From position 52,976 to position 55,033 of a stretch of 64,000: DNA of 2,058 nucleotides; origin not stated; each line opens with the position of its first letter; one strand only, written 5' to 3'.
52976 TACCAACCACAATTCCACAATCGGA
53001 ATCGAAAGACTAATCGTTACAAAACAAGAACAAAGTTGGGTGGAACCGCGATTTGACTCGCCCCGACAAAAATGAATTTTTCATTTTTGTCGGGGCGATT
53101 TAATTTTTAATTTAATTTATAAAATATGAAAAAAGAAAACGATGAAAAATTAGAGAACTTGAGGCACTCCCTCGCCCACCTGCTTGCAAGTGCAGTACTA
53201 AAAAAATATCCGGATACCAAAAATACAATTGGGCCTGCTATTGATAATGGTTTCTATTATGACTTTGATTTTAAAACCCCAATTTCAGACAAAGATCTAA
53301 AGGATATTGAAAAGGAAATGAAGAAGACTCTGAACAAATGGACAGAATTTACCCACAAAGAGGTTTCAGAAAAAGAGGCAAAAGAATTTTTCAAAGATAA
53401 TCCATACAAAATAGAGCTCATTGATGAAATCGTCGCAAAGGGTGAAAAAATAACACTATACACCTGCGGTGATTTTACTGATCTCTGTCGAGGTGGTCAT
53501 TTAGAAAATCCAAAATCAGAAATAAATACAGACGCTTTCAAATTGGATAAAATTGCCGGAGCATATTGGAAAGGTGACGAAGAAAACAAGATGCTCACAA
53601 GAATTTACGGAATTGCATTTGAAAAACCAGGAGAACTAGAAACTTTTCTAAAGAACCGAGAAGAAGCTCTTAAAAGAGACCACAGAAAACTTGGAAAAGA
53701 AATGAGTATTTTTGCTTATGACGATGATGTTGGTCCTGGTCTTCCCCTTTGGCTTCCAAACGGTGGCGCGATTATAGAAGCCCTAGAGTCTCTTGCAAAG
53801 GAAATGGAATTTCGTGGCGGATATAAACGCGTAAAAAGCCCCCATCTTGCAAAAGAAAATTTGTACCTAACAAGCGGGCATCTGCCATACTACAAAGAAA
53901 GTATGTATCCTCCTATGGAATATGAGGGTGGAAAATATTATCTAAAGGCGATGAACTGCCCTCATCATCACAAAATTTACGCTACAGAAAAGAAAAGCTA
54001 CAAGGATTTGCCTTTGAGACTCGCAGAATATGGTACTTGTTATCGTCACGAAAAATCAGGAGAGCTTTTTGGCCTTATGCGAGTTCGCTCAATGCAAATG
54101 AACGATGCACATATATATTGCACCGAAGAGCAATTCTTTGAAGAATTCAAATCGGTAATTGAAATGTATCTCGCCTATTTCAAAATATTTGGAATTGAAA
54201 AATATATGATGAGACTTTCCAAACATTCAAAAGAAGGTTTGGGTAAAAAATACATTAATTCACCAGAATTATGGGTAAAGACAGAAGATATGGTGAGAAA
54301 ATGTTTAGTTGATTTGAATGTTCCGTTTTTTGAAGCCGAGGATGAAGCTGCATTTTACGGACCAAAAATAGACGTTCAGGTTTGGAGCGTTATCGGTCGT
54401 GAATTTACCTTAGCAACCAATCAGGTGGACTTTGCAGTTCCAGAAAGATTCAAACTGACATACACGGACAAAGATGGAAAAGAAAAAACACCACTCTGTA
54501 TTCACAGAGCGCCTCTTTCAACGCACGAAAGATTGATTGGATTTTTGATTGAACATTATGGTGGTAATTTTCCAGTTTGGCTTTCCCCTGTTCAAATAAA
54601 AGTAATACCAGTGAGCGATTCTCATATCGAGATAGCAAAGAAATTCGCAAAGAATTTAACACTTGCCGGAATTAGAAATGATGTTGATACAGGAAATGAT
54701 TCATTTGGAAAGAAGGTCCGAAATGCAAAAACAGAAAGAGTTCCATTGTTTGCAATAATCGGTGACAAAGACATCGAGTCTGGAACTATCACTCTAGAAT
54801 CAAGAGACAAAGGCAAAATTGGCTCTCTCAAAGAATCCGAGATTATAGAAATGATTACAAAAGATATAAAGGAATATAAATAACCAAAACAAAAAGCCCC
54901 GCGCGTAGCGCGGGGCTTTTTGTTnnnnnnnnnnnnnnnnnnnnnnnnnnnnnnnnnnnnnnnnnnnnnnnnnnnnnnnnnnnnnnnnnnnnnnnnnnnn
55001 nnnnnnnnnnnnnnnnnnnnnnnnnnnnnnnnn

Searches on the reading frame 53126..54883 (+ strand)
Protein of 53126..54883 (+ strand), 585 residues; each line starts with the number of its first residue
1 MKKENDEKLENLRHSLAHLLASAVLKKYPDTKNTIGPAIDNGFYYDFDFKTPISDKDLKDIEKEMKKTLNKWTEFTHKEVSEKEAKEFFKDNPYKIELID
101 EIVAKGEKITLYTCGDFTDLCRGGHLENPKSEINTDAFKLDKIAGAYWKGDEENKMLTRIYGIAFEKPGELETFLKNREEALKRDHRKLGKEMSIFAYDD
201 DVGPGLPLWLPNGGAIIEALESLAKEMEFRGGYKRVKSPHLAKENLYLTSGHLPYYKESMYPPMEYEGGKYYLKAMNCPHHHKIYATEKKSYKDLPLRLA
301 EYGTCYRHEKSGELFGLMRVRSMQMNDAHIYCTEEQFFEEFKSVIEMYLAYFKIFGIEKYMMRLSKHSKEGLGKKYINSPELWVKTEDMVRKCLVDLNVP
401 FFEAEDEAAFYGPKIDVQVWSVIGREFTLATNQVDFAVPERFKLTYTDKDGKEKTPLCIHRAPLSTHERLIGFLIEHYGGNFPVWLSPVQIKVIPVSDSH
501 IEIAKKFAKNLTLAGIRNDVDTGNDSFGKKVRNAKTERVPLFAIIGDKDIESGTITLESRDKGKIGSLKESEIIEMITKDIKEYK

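Call 8: search_protein_families(library=pfam, proteins=[window:53126-54883:+])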
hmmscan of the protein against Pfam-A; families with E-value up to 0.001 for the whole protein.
window:53126-54883:+ (585 aa): 3 families
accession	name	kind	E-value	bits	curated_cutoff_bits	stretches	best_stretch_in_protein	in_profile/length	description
PF00587.30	tRNA-synt_2b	-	2.7e-42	145.3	29.3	1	269-478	9-179/179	tRNA synthetase class II core domain (G, H, P, S and T)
PF03129.25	HGTP_anticodon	-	4.7e-19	68.8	21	1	490-579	1-93/94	Anticodon binding domain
PF07973.19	tRNA_SAD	-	1.8e-08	34.6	24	1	109-161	1-44/44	Threonyl and Alanyl tRNA synthetase second additional domain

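Call 11: find_encoding_contigs(protein=window:53126-54883:+, flank=10000, max_places=10)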
Protein window:53126-54883:+ (585 aa): 5 contigs read that carry it; 2 places shown.
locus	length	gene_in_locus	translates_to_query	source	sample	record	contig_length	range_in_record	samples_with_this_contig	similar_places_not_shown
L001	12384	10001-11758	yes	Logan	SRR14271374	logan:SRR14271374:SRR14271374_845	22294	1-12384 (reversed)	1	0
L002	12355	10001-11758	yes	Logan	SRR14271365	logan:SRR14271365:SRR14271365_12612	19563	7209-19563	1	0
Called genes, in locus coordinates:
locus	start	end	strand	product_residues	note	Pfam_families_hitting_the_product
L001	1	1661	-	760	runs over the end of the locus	PF00005:ABC_tran (faint), PF02463:SMC_N, PF13175:AAA_15, PF13476:AAA_23, PF13304:AAA_21 (weak)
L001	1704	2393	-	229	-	PF22935:RM44_endonuclase, PF14622:Ribonucleas_3_3, PF00636:Ribonuclease_3, PF00035:dsrm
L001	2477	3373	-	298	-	PF01029:NusB, PF00293:NUDIX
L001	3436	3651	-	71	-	PF01783:Ribosomal_L32p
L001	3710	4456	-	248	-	PF01061:ABC2_membrane, PF12679:ABC2_membrane_2 (weak), PF12698:ABC2_membrane_3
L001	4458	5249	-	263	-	PF02463:SMC_N (faint), PF13175:AAA_15 (faint), PF13555:AAA_29 (faint), PF00005:ABC_tran, PF13304:AAA_21 (faint)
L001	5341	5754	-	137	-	-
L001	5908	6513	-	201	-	PF01351:RNase_HII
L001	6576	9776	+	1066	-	PF02811:PHP, PF07733:DNA_pol3_alpha, PF17657:DNA_pol3_finger, PF14579:HHH_6, PF01336:tRNA_anti-codon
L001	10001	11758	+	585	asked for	PF07973:tRNA_SAD, PF00587:tRNA-synt_2b, PF03129:HGTP_anticodon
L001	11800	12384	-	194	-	?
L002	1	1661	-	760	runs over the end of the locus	PF00005:ABC_tran (faint), PF02463:SMC_N, PF13175:AAA_15, PF13476:AAA_23, PF13304:AAA_21 (weak)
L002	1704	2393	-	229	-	PF22935:RM44_endonuclase, PF14622:Ribonucleas_3_3, PF00636:Ribonuclease_3, PF00035:dsrm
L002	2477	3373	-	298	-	PF01029:NusB, PF00293:NUDIX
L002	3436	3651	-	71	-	PF01783:Ribosomal_L32p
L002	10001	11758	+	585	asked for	PF07973:tRNA_SAD, PF00587:tRNA-synt_2b, PF03129:HGTP_anticodon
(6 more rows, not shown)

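Call 12: find_homologous_proteins(query=window:53126-54883:+, max_evalue=1e-50)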
Query window:53126-54883:+ (585 aa): 8000 proteins with E <= 1e-50 among 8000 candidates; the best 120 are listed.
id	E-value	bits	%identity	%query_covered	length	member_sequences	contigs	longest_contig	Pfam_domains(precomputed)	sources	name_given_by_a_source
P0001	0.0e+0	1349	100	100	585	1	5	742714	PF03129.26,PF00587.31,PF07973.20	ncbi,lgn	-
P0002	0.0e+0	1152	83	100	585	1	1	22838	PF03129.26,PF00587.31,PF07973.20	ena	-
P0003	0.0e+0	1108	81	99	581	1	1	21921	PF03129.26,PF00587.31,PF07973.20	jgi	-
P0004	0.0e+0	1026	75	99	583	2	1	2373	PF03129.26,PF00587.31,PF07973.20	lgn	-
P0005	0.0e+0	1025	75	99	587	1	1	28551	PF03129.26,PF00587.31,PF07973.20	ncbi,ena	-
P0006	0.0e+0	1023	75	99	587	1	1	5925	PF03129.26,PF00587.31,PF07973.20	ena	-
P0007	0.0e+0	1019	75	99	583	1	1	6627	PF03129.26,PF00587.31,PF07973.20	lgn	-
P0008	0.0e+0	1018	75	99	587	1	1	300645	PF03129.26,PF00587.31,PF07973.20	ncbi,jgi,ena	ncbi:MAG: threonine--tRNA ligase [Candidatus Paceibacterota bacterium]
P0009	2.5e-294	996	73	99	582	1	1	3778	PF03129.26,PF00587.31,PF07973.20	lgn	-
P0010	2.3e-293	992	73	98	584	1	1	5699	PF03129.26,PF00587.31,PF07973.20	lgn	-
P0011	4.8e-293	991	73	99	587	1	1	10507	PF03129.26,PF00587.31,PF07973.20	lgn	-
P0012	4.0e-291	985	71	99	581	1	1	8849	PF03129.26,PF00587.31,PF07973.20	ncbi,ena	-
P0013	5.7e-291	984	71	99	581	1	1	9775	PF03129.26,PF00587.31,PF07973.20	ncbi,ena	-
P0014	8.0e-290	981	72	99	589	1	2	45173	PF03129.26,PF00587.31,PF07973.20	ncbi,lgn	-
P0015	9.4e-290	980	71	99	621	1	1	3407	PF03129.26,PF00587.31,PF07973.20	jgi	jgi:threonyl-tRNA synthetase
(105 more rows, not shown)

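Call 13: find_related_loci(query=window:53126-54883:+, collection=genome_contigs, flank=10000)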
Query window:53126-54883:+ (585 aa) in genome_contigs; peptide patterns used: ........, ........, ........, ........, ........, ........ (x = any residue, [..] = any of these).
599 stretches matched a pattern (row limit reached: there are more); 586 encode a relative of the query (tblastn E <= 1e-3); the best 80 are kept; 80 distinct loci.
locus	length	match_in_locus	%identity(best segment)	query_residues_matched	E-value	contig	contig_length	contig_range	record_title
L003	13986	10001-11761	69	1-585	0e+0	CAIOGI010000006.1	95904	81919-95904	MAG: Candidatus Taylorbacteria bacterium isolate Loclat_bin-01970 genome assembly, contig: bin-01970:06/13, whole genome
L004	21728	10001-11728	71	5-581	0e+0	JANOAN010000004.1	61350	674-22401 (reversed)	MAG: bacterium isolate VAR_18_metabat_30 VAR_18_k141_2396484, whole genome shotgun sequence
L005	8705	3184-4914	68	5-581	0e+0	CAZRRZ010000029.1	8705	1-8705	MAG TPA_asm: uncultured Candidatus Saccharibacteria bacterium isolate SRP286056_co2_115 genome assembly, contig: NODE_13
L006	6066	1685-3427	70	5-585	0e+0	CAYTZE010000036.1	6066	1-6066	MAG TPA_asm: uncultured Candidatus Saccharibacteria bacterium isolate SRP173033_co1_7 genome assembly, contig: NODE_3514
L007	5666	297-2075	65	4-581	0e+0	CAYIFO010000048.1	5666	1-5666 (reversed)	MAG TPA_asm: uncultured Candidatus Saccharibacteria bacterium isolate ERP119705_co18_164 genome assembly, contig: NODE_1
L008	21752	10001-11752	69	1-585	0e+0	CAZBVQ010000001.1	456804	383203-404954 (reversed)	MAG TPA_asm: uncultured Candidatus Saccharibacteria bacterium isolate SRP133034_co1_10 genome assembly, contig: NODE_1_l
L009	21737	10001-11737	69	7-585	0e+0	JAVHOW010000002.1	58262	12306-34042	MAG: Candidatus Paceibacterota bacterium isolate auto_41_21 WB_2019_0_2um_143_length_58262_cov_11, whole genome shotgun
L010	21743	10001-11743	69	5-585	0e+0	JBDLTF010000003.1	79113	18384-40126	MAG: Candidatus Parcubacteria bacterium isolate lajara_2019_sw_WHONDRS-S19S_0034_A_bin.6 scaffold_000021, whole genome s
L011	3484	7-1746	66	5-583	0e+0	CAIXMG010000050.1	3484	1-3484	uncultured bacterium isolate AlinenLipids_bin-4392 genome assembly, contig: bin-4392:050/116, whole genome shotgun seque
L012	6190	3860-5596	65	5-582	0e+0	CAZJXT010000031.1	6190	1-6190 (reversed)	MAG TPA_asm: uncultured Candidatus Saccharibacteria bacterium isolate SRP135725_co1_120 genome assembly, contig: NODE_19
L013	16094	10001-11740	65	5-583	0e+0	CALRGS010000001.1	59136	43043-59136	MAG: Candidatus Nomurabacteria bacterium isolate Baikal-1350m-133 genome assembly, contig: Baikal-1350m-c1510, whole gen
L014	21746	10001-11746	66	1-583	0e+0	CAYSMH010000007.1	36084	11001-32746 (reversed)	MAG TPA_asm: uncultured Candidatus Saccharibacteria bacterium isolate SRP286056_co3_445 genome assembly, contig: NODE_82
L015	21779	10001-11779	65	7-581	0e+0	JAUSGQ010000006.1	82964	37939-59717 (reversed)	MAG: bacterium isolate E14_metabat.bin.131 E14_k141_1638440, whole genome shotgun sequence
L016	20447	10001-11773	64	1-585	0e+0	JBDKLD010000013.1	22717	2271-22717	MAG: Candidatus Parcubacteria bacterium isolate hopbrook_2019_sw_WHONDRS-S19S_0012_B_bin.21 scaffold_581658, whole genom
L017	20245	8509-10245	65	5-585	0e+0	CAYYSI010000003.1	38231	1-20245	MAG TPA_asm: uncultured Candidatus Saccharibacteria bacterium isolate SRP296810_co1_396 genome assembly, contig: NODE_90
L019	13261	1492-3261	66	9-585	0e+0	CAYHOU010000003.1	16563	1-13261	MAG TPA_asm: uncultured Candidatus Saccharibacteria bacterium isolate ERP119705_co15_3 genome assembly, contig: NODE_360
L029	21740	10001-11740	61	4-585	0e+0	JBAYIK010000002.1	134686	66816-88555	MAG: Candidatus Paceibacterota bacterium isolate SO_2016_GW1_29 scaffold00283_OW334_2016, whole genome shotgun sequence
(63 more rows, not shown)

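Call 15: find_related_loci(query=window:53126-54883:+, collection=metagenome_contigs, flank=6000)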
Query window:53126-54883:+ (585 aa) in metagenome_contigs; peptide patterns used: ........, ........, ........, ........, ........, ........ (x = any residue, [..] = any of these).
600 stretches matched a pattern (row limit reached: there are more); 568 encode a relative of the query (tblastn E <= 1e-3); the best 80 are kept; 80 distinct loci.
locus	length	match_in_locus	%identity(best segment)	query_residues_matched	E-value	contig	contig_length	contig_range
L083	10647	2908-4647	72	5-585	0e+0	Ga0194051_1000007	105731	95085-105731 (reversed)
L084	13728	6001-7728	72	5-581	0e+0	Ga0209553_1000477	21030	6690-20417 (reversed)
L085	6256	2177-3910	72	7-585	0e+0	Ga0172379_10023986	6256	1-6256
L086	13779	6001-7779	70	7-582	0e+0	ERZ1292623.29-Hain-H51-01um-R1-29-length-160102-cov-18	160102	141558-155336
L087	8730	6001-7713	69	9-583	0e+0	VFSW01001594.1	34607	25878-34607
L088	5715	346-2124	65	4-581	0e+0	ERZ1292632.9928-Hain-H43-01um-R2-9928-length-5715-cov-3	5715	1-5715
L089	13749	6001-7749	67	3-582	0e+0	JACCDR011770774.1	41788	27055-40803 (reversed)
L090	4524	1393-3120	66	5-581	0e+0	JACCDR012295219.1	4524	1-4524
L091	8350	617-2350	63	7-583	0e+0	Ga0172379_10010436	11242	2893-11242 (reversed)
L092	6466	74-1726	64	9-559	0e+0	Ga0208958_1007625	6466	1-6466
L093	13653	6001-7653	64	9-559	0e+0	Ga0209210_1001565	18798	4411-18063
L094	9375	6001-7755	61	13-584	0e+0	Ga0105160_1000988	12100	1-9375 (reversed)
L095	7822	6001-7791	58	1-582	0e+0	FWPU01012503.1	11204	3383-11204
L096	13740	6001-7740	61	4-585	0e+0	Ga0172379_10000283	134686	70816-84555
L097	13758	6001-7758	59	6-581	0e+0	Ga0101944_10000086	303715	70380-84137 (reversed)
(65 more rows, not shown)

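Call 17: find_encoding_contigs(protein=P0002, flank=10000, max_places=2)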
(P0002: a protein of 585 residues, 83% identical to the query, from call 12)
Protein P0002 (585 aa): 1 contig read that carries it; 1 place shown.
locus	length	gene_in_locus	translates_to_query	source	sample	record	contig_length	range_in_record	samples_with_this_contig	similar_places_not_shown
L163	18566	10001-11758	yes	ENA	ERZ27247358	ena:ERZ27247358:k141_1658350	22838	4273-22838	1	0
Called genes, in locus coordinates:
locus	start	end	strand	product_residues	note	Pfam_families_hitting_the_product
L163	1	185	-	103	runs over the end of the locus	-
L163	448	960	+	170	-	-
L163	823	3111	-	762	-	PF02463:SMC_N, PF13175:AAA_15, PF13476:AAA_23, PF13304:AAA_21 (weak)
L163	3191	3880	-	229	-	PF22935:RM44_endonuclase (weak), PF14622:Ribonucleas_3_3, PF00636:Ribonuclease_3, PF00035:dsrm, PF22892:DSRM_MRPL44 (faint)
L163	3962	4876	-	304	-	PF01029:NusB, PF00293:NUDIX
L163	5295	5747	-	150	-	-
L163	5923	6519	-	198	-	PF01351:RNase_HII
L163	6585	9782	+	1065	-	PF02811:PHP, PF07733:DNA_pol3_alpha, PF17657:DNA_pol3_finger, PF14579:HHH_6, PF01336:tRNA_anti-codon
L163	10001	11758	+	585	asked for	PF07973:tRNA_SAD (weak), PF00587:tRNA-synt_2b, PF03129:HGTP_anticodon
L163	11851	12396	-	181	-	PF18306:LDcluster4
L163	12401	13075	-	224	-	PF01209:Ubie_methyltran, PF03291:mRNA_G-N7_MeTrfase (faint), PF13489:Methyltransf_23, PF13847:Methyltransf_31, PF08241:Methyltransf_11, PF08242:Methyltransf_12, PF13649:Methyltransf_25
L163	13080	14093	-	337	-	PF13433:Peripla_BP_5 (weak), PF13458:Peripla_BP_6, PF01094:ANF_receptor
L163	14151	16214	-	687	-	PF02518:HATPase_c, PF00204:DNA_gyraseB, PF01751:Toprim, PF00986:DNA_gyraseB_C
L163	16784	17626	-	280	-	-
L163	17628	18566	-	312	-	?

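Call 18: find_encoding_contigs(protein=P0003, flank=10000, max_places=2)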
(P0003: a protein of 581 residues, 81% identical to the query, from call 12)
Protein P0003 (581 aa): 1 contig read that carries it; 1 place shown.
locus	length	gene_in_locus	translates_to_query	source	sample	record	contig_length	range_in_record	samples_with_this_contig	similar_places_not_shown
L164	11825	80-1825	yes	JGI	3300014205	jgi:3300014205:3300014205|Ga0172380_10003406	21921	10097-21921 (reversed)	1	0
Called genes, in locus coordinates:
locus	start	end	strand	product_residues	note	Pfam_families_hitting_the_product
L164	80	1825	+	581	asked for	PF07973:tRNA_SAD, PF00587:tRNA-synt_2b, PF03129:HGTP_anticodon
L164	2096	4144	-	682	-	PF02518:HATPase_c, PF00204:DNA_gyraseB, PF01751:Toprim, PF00986:DNA_gyraseB_C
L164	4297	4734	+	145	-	-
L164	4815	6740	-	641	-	PF03483:B3_4, PF03484:B5, PF17759:tRNA_synthFbeta, PF03147:FDX-ACB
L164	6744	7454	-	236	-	PF01409:tRNA-synt_2d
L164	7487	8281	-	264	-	-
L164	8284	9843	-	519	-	PF13632:Glyco_trans_2_3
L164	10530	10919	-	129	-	-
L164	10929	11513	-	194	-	PF25025:EF-Ts_N (weak), PF00889:EF_TS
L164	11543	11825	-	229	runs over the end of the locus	PF00318:Ribosomal_S2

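Call 19: find_encoding_contigs(protein=P0008, flank=10000, max_places=2)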
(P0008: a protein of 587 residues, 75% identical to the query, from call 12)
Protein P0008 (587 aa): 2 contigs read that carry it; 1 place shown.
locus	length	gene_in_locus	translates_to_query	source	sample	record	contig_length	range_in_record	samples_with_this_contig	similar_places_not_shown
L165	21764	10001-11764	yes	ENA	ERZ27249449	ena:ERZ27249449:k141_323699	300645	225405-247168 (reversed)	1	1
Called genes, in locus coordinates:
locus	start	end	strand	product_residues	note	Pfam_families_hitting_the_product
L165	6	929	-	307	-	PF01029:NusB, PF00293:NUDIX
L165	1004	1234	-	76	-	PF01783:Ribosomal_L32p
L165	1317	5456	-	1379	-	PF01471:PG_binding_1, PF13750:Big_3_3 (faint), PF17957:Big_7, PF16656:Pur_ac_phosph_N (weak), PF13385:Laminin_G_3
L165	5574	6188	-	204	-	PF01351:RNase_HII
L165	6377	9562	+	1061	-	PF02811:PHP, PF07733:DNA_pol3_alpha, PF17657:DNA_pol3_finger, PF14579:HHH_6, PF01336:tRNA_anti-codon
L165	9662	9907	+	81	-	-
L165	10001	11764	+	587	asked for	PF07973:tRNA_SAD, PF00587:tRNA-synt_2b, PF03129:HGTP_anticodon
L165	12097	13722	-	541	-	PF18911:PKD_4 (faint)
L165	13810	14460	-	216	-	PF04203:Sortase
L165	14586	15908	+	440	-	PF07705:CARDB (weak)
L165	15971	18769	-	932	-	PF07719:TPR_2 (faint), PF12895:ANAPC3 (faint), PF13414:TPR_11 (faint), PF13424:TPR_12 (faint), PF13428:TPR_14 (faint), PF25062:ARM_TT21_N (weak), PF25063:ARM_TT21_C (weak), PF13432:TPR_16, +9 more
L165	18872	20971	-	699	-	PF02518:HATPase_c, PF00204:DNA_gyraseB, PF01751:Toprim, PF00986:DNA_gyraseB_C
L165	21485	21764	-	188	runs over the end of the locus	PF13529:Peptidase_C39_2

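Call 20: find_encoding_contigs(protein=P0005, flank=10000, max_places=2)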
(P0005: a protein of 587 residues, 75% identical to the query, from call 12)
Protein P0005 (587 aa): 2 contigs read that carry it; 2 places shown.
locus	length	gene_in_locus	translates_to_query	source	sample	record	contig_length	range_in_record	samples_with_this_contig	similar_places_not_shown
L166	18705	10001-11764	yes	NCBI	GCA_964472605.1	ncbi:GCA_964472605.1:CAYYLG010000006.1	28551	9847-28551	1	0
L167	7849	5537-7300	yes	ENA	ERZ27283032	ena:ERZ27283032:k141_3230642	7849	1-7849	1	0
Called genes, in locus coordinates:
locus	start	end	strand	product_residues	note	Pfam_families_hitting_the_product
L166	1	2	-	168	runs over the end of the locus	-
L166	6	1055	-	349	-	PF01594:AI-2E_transport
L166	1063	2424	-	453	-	PF01946:Thi4 (weak), PF01266:DAO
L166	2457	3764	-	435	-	PF00275:EPSP_synthase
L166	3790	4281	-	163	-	PF01351:RNase_HII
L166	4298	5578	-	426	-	PF01053:Cys_Met_Meta_PP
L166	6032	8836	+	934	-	PF07733:DNA_pol3_alpha, PF17657:DNA_pol3_finger, PF14579:HHH_6, PF01336:tRNA_anti-codon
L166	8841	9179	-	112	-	-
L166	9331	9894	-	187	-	PF20803:PaaX_M, PF09827:CRISPR_Cas2 (faint)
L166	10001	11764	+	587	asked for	PF07973:tRNA_SAD, PF00587:tRNA-synt_2b, PF03129:HGTP_anticodon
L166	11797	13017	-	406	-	PF00801:PKD (faint)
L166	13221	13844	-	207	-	PF04203:Sortase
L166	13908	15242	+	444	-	PF07705:CARDB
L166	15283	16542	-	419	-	-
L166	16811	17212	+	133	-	-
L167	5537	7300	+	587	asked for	PF07973:tRNA_SAD, PF00587:tRNA-synt_2b, PF03129:HGTP_anticodon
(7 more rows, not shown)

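Call 68: search_protein_families(library=pfam, proteins=[L029:9612-9995:+, L019:1136-1441:+], max_evalue=0.01)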
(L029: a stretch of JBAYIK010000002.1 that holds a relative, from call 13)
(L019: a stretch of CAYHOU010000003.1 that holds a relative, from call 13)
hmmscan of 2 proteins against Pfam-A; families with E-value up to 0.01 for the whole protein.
L029:9612-9995:+ (127 aa): 1 family
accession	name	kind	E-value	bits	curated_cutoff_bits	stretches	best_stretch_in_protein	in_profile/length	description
PF03819.22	MazG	-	2.6e-06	28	22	1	31-99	9-74/74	MazG nucleotide pyrophosphohydrolase domain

L019:1136-1441:+ (101 aa): 0 families

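Call 70: find_encoding_contigs(protein=P0007, flank=3000, max_places=1)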
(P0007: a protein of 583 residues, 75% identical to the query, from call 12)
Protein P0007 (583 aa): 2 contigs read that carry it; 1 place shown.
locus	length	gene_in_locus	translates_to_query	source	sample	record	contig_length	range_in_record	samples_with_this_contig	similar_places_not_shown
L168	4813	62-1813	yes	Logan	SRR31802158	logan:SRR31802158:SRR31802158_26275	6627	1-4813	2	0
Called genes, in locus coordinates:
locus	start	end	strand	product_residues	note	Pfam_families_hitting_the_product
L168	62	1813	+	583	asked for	PF07973:tRNA_SAD, PF00587:tRNA-synt_2b, PF03129:HGTP_anticodon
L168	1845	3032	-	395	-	-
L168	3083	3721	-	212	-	PF04203:Sortase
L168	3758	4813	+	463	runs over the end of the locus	PF07705:CARDB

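Call 71: find_encoding_contigs(protein=P0010, flank=3000, max_places=1)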
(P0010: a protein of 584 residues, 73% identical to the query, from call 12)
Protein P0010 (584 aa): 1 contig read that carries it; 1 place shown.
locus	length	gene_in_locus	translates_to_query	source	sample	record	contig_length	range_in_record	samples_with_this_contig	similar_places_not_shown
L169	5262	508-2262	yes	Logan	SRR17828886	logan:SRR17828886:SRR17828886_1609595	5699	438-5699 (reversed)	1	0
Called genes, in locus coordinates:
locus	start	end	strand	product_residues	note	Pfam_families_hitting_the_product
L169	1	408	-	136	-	?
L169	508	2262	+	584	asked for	PF07973:tRNA_SAD, PF00587:tRNA-synt_2b, PF03129:HGTP_anticodon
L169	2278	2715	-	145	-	PF01475:FUR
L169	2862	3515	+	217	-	-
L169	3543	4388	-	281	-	PF01656:CbiA, PF13614:AAA_31 (weak)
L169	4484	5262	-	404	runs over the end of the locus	?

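Call 72: find_encoding_contigs(protein=P0009, flank=3000, max_places=1)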
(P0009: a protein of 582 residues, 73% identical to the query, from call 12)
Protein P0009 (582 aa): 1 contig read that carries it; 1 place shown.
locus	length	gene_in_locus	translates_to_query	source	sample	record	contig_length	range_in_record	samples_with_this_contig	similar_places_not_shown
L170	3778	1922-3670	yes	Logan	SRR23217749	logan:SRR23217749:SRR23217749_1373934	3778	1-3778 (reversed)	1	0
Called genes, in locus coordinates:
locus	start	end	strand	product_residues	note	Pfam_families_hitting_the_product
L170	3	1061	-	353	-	?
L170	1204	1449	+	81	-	-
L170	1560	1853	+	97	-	-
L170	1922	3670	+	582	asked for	PF07973:tRNA_SAD (faint), PF00587:tRNA-synt_2b, PF03129:HGTP_anticodon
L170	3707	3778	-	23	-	?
